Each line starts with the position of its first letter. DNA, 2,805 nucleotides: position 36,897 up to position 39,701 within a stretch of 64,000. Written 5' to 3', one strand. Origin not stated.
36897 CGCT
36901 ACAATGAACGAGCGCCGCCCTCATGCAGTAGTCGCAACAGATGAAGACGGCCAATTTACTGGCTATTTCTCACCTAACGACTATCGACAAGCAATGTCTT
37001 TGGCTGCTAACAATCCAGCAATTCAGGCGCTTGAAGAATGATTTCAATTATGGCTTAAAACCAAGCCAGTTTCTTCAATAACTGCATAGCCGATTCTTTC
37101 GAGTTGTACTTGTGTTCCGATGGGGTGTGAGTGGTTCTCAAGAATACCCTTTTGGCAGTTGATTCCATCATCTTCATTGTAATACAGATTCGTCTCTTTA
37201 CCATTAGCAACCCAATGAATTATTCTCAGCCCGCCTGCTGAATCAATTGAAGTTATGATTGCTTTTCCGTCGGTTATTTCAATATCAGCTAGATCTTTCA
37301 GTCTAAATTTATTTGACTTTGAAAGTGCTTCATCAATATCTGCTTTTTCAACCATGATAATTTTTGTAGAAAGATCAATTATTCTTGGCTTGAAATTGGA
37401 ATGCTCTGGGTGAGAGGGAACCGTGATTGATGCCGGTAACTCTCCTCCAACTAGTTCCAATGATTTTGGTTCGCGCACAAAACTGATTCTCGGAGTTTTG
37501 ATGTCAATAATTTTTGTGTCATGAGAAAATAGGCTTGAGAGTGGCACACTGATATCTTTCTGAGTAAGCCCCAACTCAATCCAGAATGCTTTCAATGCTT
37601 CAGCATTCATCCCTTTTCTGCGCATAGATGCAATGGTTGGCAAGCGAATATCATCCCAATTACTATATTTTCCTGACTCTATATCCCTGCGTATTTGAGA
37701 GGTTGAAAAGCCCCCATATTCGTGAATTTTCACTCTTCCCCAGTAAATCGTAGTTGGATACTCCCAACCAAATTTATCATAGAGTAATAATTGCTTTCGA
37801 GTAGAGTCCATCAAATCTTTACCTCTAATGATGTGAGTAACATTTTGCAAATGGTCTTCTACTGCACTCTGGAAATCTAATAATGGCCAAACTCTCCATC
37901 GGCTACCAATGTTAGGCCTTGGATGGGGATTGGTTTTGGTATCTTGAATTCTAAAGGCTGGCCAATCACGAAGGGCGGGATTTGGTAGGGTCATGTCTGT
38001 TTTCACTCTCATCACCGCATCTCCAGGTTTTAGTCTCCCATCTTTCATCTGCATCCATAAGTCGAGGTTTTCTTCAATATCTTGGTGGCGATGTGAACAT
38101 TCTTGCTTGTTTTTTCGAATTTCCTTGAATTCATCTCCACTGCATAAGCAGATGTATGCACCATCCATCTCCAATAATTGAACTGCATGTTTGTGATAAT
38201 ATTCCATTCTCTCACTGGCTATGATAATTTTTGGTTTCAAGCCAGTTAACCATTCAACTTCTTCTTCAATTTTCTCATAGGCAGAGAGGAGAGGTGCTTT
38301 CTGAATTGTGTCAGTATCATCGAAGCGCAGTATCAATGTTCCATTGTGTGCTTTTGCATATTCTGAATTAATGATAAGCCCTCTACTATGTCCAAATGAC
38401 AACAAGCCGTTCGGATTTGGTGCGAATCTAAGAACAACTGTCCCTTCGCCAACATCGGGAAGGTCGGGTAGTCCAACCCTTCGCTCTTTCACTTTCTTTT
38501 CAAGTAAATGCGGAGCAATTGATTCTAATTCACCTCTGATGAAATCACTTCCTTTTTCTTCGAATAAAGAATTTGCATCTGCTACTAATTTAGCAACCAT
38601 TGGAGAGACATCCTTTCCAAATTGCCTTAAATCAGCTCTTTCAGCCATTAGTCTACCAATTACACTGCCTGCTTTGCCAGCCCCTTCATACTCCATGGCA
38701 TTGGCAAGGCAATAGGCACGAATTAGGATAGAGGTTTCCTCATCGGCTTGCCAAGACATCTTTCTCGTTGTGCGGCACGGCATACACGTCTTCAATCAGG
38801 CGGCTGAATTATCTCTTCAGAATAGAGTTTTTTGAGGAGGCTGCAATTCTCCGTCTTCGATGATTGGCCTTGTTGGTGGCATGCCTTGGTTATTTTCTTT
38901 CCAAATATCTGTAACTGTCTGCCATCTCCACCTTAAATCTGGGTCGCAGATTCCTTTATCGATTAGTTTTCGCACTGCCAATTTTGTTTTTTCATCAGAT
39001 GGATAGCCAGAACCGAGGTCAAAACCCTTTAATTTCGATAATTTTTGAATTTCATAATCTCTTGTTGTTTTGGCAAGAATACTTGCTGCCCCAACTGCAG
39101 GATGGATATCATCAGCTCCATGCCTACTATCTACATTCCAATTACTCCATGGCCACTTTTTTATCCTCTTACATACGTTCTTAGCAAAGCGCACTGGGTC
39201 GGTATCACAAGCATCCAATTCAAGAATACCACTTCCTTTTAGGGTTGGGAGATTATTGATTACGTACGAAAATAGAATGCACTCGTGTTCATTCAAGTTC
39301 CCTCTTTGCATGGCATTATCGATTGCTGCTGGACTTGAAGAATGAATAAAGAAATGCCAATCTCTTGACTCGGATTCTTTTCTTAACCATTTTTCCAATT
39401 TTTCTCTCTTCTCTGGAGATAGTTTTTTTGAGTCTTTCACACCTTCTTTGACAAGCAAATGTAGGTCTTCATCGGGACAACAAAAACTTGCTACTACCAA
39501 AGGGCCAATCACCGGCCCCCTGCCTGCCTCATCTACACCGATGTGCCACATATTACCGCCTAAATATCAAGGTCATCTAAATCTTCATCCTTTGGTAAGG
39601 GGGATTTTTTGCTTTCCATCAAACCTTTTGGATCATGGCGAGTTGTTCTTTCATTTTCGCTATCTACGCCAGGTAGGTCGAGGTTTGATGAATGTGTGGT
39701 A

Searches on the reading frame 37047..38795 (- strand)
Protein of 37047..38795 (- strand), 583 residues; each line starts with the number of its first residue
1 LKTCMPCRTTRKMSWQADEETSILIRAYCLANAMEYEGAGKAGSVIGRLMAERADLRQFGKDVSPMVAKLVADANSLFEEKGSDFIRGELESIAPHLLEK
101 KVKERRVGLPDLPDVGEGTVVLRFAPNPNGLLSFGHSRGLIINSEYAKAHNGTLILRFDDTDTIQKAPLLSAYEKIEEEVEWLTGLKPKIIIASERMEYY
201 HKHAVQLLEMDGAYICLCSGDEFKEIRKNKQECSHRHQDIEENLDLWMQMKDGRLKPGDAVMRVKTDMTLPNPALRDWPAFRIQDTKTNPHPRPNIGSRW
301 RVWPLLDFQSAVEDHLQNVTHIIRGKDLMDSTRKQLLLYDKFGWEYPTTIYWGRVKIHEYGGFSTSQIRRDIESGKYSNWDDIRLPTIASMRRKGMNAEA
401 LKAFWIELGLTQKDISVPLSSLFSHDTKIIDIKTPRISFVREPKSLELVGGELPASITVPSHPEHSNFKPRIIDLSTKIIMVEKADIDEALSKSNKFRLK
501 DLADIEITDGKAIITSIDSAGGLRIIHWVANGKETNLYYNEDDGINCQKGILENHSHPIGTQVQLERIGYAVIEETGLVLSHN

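Call 24: search_protein_families(library=pfam, proteins=[window:37047-38795:-], max_evalue=0.001)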
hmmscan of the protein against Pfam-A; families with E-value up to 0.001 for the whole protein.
window:37047-38795:- (583 aa): 2 families
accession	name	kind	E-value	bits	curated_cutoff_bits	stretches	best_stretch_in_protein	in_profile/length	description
PF00749.27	tRNA-synt_1c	-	1.1e-61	208.9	23.4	1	120-429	2-311/314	tRNA synthetases class I (E and Q), catalytic domain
PF03950.23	tRNA-synt_1c_C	-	1.9e-07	31.7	23.9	1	435-510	2-76/91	tRNA synthetases class I (E and Q), anti-codon binding domain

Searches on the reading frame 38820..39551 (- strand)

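Call 24: search_protein_families(library=pfam, proteins=[window:38820-39551:-], max_evalue=0.001)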
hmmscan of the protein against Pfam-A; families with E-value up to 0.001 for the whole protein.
window:38820-39551:- (244 aa): 1 family
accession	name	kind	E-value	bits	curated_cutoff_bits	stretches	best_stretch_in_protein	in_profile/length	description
PF01351.25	RNase_HII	-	2.8e-38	132.3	25.8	1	4-212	1-198/199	Ribonuclease HII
